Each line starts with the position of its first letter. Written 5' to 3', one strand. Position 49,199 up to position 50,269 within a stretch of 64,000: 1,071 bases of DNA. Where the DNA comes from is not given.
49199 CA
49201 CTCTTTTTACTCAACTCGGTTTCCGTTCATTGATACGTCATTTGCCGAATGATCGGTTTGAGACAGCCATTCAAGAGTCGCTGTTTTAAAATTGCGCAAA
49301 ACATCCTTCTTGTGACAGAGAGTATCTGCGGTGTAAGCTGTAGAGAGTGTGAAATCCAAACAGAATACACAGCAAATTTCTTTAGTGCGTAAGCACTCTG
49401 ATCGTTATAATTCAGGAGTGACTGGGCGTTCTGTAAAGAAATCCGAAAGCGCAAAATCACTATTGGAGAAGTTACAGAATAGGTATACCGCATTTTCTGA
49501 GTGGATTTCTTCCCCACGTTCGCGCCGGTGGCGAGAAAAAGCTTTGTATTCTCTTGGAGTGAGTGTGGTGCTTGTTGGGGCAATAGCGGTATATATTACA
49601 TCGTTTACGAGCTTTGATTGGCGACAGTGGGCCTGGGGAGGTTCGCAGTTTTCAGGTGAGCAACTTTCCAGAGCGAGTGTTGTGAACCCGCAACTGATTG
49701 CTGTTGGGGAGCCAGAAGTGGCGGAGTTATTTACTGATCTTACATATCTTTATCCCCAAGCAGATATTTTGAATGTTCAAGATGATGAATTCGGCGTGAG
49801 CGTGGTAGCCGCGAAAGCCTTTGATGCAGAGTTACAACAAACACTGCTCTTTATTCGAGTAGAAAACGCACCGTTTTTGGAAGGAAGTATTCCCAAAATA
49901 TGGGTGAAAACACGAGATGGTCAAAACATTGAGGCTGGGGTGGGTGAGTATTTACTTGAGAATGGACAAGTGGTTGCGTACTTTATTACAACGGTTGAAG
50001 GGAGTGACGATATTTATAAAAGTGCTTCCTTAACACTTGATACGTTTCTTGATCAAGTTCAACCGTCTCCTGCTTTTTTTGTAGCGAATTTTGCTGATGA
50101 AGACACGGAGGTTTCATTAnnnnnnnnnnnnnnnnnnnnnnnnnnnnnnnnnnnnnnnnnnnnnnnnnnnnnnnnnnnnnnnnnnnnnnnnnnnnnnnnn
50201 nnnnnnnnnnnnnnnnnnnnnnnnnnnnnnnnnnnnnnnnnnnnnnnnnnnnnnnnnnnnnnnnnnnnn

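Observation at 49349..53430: Translationally coupled membrane-anchor protein plus an 1103 aa Cys-rich secreted orphan protein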

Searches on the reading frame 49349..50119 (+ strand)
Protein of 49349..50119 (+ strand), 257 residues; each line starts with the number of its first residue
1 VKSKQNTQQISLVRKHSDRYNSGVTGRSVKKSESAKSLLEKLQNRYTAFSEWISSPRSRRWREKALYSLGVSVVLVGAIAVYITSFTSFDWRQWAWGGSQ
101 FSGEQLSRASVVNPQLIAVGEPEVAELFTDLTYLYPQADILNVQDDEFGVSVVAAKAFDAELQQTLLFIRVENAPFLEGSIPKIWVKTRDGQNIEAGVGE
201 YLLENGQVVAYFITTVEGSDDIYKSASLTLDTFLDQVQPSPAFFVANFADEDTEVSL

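Call 5: search_protein_families(library=pfam, proteins=[window:49349-50119:+], max_evalue=0.1)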
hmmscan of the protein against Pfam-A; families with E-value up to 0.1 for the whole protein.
window:49349-50119:+ (257 aa): 0 families

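Call 6: search_protein_families(library=ncbifam, proteins=[window:49349-50119:+], max_evalue=1)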
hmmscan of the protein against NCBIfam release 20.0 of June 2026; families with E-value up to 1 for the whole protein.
window:49349-50119:+ (257 aa): 0 families
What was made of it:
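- On Myxococcus cysteine-rich repeat / DUF4215-type proteins: No NCBIfam hit at E≤1 and no Pfam hit at E≤0.1 (calls 5, 6).
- Closest known: Large cysteine-rich extracellular proteins of CPR bacteria. Different: The Peribacteria proteins showed weak similarity to the Myxococcus Cys-rich repeat and to pappalysin, whereas B shows none (calls 5, 6).
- Checked: No Pfam or NCBIfam domains were found (calls 5, 6).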

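Call 13: find_homologous_proteins(query=window:49349-50119:+, max_evalue=0.001)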
Query window:49349-50119:+ (257 aa): 4 proteins with E <= 0.001 among 1037 candidates.
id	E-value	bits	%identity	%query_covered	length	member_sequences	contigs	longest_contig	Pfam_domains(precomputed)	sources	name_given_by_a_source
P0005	1.0e-163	560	100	100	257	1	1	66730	-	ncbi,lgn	-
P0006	6.2e-92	325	59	95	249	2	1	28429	-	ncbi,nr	ncbi:hypothetical protein LRY60_05210 [Candidatus Woesebacteria bacterium]|nr:hypothetical protein [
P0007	9.9e-77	276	53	96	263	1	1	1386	-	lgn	-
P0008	3.9e-75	270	52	96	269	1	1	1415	-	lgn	-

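Call 21: search_protein_families(library=pfam, alignment_id=A1, max_evalue=10)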
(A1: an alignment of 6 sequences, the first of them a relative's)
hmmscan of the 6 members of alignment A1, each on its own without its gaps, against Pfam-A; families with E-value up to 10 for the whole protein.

A. member 1, P0005 (257 aa): 0 families

B. families by the number of members that match (of 6 scanned): 4 families
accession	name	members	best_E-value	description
PF21075.3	GDH_ACT1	2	0.14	Glutamate dehydrogenase, ACT1 domain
PF01963.22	TraB_PrgY_gumN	1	0.053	TraB/PrgY/gumN family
PF19451.5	DUF5989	1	0.14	Family of unknown function (DUF5989)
PF23520.1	Microp_apicomplexa_11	1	0.22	Apicomplexa microprotein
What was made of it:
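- On RskA-type anti-sigma factor (PF10099): No hit at E≤10 in 6 members (call 21).
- Closest known: Anti-sigma-K factor RskA C-terminal domain. Different: No HMM hit at E≤10 in any member (call 21).
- It matches no chaperone or foldase family (calls 5, 6, 21).
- Tried and rejected: A per-member Pfam scan at E≤10 gave no support, so it was dropped (call 21).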

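Call 22: search_solved_structures(query=A1, max_evalue=10)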
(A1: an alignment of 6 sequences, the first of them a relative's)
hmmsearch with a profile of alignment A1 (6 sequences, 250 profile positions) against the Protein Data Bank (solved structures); distinct sequences matched with E-value up to 10: 0.

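Call 23: find_homologous_proteins(query=A1, max_evalue=0.001)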
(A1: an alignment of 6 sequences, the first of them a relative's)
Query A1 (6 sequences) (257 aa, profile of the alignment): 9 proteins with E <= 0.001 among 8000 candidates.
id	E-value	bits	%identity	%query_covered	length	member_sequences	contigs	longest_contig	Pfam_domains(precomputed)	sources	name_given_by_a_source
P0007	2.1e-123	429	53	96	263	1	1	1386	-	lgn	-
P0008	9.9e-122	423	52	96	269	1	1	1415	-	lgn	-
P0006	5.9e-118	411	59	95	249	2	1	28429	-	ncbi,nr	ncbi:hypothetical protein LRY60_05210 [Candidatus Woesebacteria bacterium]|nr:hypothetical protein [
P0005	9.6e-113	394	100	100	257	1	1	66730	-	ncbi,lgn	-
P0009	2.9e-91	324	35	81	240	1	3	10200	-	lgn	-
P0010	8.8e-66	240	30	76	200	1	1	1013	-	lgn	-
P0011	3.3e-65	238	36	59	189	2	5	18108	-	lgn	-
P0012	3.2e-63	232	30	65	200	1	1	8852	-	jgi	-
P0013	6.3e-47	178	27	49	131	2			-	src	-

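Call 24: find_related_loci(query=A1, collection=genome_contigs, flank=8000)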
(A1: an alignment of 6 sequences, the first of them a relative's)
Query A1 (257 aa) in genome_contigs; peptide patterns used: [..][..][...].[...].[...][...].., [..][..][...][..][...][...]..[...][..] (x = any residue, [..] = any of these).
144 stretches matched a pattern; 3 encode a relative of the query (tblastn E <= 1e-3); 3 distinct loci.
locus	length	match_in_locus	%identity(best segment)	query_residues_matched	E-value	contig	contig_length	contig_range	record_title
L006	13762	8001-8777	58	1-257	4e-100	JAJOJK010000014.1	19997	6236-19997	MAG: Candidatus Woesebacteria bacterium isolate S5C87 S5CNODE_189_length_19997_cov_5.944590, whole genome shotgun sequen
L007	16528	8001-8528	34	77-252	3e-30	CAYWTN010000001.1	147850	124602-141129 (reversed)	MAG TPA_asm: uncultured Pseudomonadales bacterium isolate SRP344714_co1_151 genome assembly, contig: NODE_241_length_147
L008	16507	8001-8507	33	87-251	7e-23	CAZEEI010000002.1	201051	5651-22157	MAG TPA_asm: uncultured Pseudomonadales bacterium isolate SRP192927_co7_719 genome assembly, contig: NODE_34_length_2010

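Call 40: predict_structure(alignment_id=A2)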
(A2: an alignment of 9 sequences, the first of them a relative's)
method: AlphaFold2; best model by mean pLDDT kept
length: 257 residues; sequences in the alignment: 9
mean_pLDDT: 75.9   pTM: 0.59
mean pLDDT of the five models: 75.9, 75.8, 74.3, 73.8, 73.0
residues with pLDDT >= 90: 82; 70-90: 99; 50-70: 31; < 50: 45
segments of 3 or more residues with pLDDT < 50: 1-33, 86-91, 252-257
pLDDT, mean of each block of 10 residues (from residue 1): 39 42 37 61 78 72 77 75 52 67 83 63 89 89 89 92 93 89 93 92 88 91 92 89 87 43
secondary structure, 60 per line:
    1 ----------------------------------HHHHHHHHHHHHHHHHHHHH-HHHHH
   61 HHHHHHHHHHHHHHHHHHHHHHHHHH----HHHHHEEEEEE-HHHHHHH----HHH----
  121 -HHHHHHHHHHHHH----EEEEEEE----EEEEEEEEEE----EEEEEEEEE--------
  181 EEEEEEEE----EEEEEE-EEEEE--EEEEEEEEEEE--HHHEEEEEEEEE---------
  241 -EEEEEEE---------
elements in order: H35-54 H56-86 H91-95 E96-101 H103-109 H122-134 E139-145 E150-159 E164-172 E181-188 E193-198 E200-204 E207-217 E223-231 E242-248
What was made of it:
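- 49706..50098 (+): A: extracytoplasmic helix plus 9-strand β-sandwich domain (aa ~120-250). pLDDT about 87-93 (call 40).
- Checked: AlphaFold2 gives a helix at 56-86 (call 40).
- The β-sandwich is confidently modelled at pLDDT about 90 (call 40).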

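Call 43: fold_search(model_id=the predicted structure, library=pdb)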
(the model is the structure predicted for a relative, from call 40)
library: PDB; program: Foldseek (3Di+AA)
matches with E <= 10: 1482; with E <= 0.001: 0
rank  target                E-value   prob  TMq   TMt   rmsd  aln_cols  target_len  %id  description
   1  6wee_A                7.3e-03  0.96  0.23  0.34  10.0       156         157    9  Copper-bound M88I variant of Campylobacter jejuni P19 (released 2021-02-10)
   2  6wef_B                8.6e-03  0.94  0.23  0.32   9.4       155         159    9  Copper-bound D92H variant of Campylobacter jejuni P19 (released 2021-02-10)
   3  3zpe                  1.5e-02  0.23  0.12  0.19  12.2       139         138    7  Structure of the carboxy-terminal domain of the turkey type 3 siadenovirus fibre (released 2014-03-12)
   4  4akr_A                1.6e-02  0.28  0.13  0.12  16.3       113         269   13  Crystal Structure of the cytoplasmic actin capping protein Cap32_34 from Dictyostelium discoideum (released 2012-07-04)
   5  7qm2_D                1.8e-02  0.54  0.20  0.29  19.4       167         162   10  Crystal structure of the PP1/PTG/beta-cyclodextrin ternary complex (released 2022-11-02)
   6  7qfa_B                2.0e-02  0.89  0.23  0.40  10.1       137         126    7  Monoclinic crystal structure of PTG CBM21 in complex with beta-cyclodextrin (released 2022-11-02)
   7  5i0x_B                2.1e-02  0.95  0.23  0.35  10.1       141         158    8  COPPER-BOUND M90I VARIANT OF UROPATHOGENIC ESCHERICHIA COLI STRAIN F11 FETP (released 2017-02-08)
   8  5i0x_A                2.2e-02  0.87  0.22  0.33  10.0       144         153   10  COPPER-BOUND M90I VARIANT OF UROPATHOGENIC ESCHERICHIA COLI STRAIN F11 FETP (released 2017-02-08)
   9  3nrq_B                2.3e-02  0.87  0.22  0.34  10.5       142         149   10  Crystal structure of copper-reconstituted FetP from uropathogenic Escherichia coli strain F11 (released 2011-05-18)
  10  8vv6_A                2.3e-02  0.80  0.22  0.32   8.4       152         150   10  The crystal structure of Brucella abortus FtrA-H151A mutant (released 2025-02-05)
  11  9xqs_U                2.3e-02  0.30  0.17  0.06  18.9       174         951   14  Structure of the inner peripheral region in the phage phiKZ baseplate complex (released 2026-02-11)
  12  4akr_C                2.5e-02  0.20  0.13  0.13  16.3       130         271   13  Crystal Structure of the cytoplasmic actin capping protein Cap32_34 from Dictyostelium discoideum (released 2012-07-04)
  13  9xvi_C                2.6e-02  0.91  0.26  0.10   6.9       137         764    8  Arabidopsis ISA2-ISA1-ISA1-ISA2 heterotetramer (released 2026-04-08)
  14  3nrp_A                2.8e-02  0.92  0.23  0.36   9.7       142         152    9  Crystal structure of 'as isolated' uropathogenic E. coli strain F11 FetP recombinantly expressed in the periplasm of E (released 2011-05-18)
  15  9ll2_A                3.1e-02  0.75  0.21  0.40   6.9       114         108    7  Crystal structure of the Helicobacter pylori copper resistance determinant CrdA in the apo form (released 2025-11-19)
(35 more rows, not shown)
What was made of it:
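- Closest known: Periplasmic P19/FetP/Tp34-type and other E-set/Ig-like β-sandwiches. Same: These are the best Foldseek matches to A's ectodomain, at E 7e-3 and probability up to 0.96 (call 43).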

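Call 68: search_protein_families(library=phrogs, proteins=[window:49349-50119:+], max_evalue=0.01)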
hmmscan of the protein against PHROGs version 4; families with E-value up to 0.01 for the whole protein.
window:49349-50119:+ (257 aa): 0 families
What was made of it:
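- On Phage structural / receptor-binding proteins: No PHROG hits (call 68).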

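Call 69: search_protein_families(library=padloc, proteins=[window:49349-50119:+], max_evalue=0.01)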
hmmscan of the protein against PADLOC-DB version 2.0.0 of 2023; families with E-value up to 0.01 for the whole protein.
window:49349-50119:+ (257 aa): 0 families
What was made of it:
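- Tried and rejected: Pfam, NCBIfam, PHROGs and PADLOC scans of A and B found nothing (calls 5, 6, 68, 69).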

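Call 72: fold_search(model_id=the predicted structure, library=viral)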
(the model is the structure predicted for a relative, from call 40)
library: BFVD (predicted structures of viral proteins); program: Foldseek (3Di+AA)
matches with E <= 10: 1012; with E <= 0.001: 0
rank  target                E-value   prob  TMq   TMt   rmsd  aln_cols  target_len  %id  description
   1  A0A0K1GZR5            1.1e-03  1.00  0.28  0.24  20.2       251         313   11  Protein US11c [Cynomolgus macaque cytomegalovirus strain Mauritius]
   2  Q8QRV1                2.8e-03  0.99  0.25  0.29  18.2       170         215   12  Membrane glycoprotein US8 [Panine betaherpesvirus 2]
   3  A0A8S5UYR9            2.8e-03  0.72  0.15  0.13  36.8       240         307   10  Uncharacterized protein [Podoviridae sp. ctvVI24]
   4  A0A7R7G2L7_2          2.8e-03  0.69  0.18  0.06  24.0       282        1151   10  (no name in the UniProt tables at hand)
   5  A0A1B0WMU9            3.7e-03  0.97  0.24  0.37  14.2       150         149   10  (no name in the UniProt tables at hand)
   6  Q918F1                5.7e-03  0.97  0.26  0.41  19.1       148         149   13  US3iii protein [Human cytomegalovirus]
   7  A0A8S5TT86            8.4e-03  0.80  0.20  0.32  16.3       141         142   11  Uncharacterized protein [Siphoviridae sp. ctzm5103]
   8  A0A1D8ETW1            9.4e-03  0.75  0.19  0.34   8.4       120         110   14  Uncharacterized protein [Propionibacterium phage E1]
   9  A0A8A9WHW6            9.9e-03  0.89  0.25  0.26  13.3       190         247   14  (no name in the UniProt tables at hand)
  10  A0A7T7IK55            1.1e-02  0.95  0.22  0.28  11.9       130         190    5  (no name in the UniProt tables at hand)
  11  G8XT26                1.1e-02  0.94  0.23  0.19   5.7       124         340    9  Membrane protein A22 [Saimiriine betaherpesvirus 4]
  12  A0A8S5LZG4            1.2e-02  0.87  0.20  0.24  14.4       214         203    9  Uncharacterized protein [Siphoviridae sp. ctCsv15]
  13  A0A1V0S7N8            1.5e-02  0.72  0.20  0.21  11.2       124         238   17  SWPV1-025 [Shearwaterpox virus]
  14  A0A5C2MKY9            1.5e-02  0.41  0.17  0.14  31.9       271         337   10  (no name in the UniProt tables at hand)
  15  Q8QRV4                1.5e-02  0.87  0.23  0.29  11.9       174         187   13  Membrane glycoprotein US3 [Panine betaherpesvirus 2]
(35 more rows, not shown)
